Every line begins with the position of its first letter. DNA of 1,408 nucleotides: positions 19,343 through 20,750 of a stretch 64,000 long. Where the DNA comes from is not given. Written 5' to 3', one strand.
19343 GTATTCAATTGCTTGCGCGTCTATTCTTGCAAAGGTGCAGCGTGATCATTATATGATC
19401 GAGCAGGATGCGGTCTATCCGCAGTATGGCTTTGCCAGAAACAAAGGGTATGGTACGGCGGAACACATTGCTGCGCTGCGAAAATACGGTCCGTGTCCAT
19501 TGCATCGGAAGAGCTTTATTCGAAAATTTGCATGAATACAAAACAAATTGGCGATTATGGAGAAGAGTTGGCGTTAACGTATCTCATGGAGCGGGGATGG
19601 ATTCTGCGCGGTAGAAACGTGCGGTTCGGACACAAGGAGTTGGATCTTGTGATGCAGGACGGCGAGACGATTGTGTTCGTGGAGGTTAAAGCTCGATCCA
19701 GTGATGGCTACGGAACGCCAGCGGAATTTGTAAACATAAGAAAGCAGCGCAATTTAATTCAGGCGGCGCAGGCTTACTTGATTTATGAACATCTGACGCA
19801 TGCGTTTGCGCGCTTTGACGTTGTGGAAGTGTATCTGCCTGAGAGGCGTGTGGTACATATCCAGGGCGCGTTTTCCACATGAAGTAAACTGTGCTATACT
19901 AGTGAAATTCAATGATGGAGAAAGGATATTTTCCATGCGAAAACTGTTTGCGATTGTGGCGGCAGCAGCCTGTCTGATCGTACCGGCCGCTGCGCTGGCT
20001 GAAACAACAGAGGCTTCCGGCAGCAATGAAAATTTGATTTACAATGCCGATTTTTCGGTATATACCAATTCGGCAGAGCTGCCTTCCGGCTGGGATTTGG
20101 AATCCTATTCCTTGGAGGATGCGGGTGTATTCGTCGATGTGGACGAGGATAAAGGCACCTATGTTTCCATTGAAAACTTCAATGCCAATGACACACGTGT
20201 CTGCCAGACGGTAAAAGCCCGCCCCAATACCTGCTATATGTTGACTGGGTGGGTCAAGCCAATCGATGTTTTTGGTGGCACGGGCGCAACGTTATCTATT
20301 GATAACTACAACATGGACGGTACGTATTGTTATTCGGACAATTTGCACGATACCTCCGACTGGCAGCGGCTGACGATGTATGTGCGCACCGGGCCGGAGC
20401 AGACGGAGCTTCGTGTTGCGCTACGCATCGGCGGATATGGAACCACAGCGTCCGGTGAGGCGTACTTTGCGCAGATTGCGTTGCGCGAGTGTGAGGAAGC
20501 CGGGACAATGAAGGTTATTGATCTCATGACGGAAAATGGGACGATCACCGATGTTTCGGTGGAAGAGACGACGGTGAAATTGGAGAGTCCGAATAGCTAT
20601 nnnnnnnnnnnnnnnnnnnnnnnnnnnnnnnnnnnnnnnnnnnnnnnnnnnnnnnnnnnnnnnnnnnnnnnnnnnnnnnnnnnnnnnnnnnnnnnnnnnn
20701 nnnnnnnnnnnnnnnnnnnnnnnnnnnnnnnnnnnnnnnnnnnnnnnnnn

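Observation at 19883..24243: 1,283-aa protein with two tandem GT-C glycosyltransferase modules and two soluble beta-rich domains, coupled to a GtrA-family gene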

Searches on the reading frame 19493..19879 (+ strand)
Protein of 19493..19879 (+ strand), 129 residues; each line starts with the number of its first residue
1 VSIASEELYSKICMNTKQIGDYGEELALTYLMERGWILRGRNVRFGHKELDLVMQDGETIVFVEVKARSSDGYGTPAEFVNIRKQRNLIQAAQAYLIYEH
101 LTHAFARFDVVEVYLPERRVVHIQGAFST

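Call 74: search_protein_families(library=pfam, proteins=[window:19493-19879:+], max_evalue=0.0001)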
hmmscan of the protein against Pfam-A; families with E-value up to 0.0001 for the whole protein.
window:19493-19879:+ (129 aa): 1 family
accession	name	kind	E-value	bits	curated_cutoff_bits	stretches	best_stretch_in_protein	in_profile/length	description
PF02021.23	UPF0102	-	6.4e-26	91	23.6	1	23-113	1-80/80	Uncharacterised protein family UPF0102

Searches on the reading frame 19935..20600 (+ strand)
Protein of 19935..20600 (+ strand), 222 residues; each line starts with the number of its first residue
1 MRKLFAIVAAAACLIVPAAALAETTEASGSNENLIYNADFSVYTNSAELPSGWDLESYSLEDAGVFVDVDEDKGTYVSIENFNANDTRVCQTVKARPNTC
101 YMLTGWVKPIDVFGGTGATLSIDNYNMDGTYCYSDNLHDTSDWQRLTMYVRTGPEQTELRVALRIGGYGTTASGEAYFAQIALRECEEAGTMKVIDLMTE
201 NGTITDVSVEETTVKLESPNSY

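Call 5: search_protein_families(library=pfam, proteins=[window:19935-20600:+], max_evalue=10)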
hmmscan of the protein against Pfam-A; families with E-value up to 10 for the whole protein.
seq(222 aa): 1 family
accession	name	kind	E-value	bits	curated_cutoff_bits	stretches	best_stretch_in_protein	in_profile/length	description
PF22637.2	CBM_4_9_1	-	0.11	13.1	27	1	77-163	47-132/148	BppA domain 1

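Call 61: search_protein_families(library=pfam, alignment_id=A6, max_evalue=0.01)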
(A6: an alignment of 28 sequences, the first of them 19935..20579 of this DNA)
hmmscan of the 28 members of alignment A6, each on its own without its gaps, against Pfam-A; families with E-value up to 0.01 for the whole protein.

A. member 1, window:19935-20579:+ (215 aa): 0 families

B. families by the number of members that match (of 28 scanned): 3 families
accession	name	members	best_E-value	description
PF22637.2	CBM_4_9_1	11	5.7e-08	BppA domain 1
PF02018.23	CBM_4_9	4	7.7e-06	Carbohydrate binding domain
PF04862.18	DUF642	2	0.00034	Protein of unknown function (DUF642)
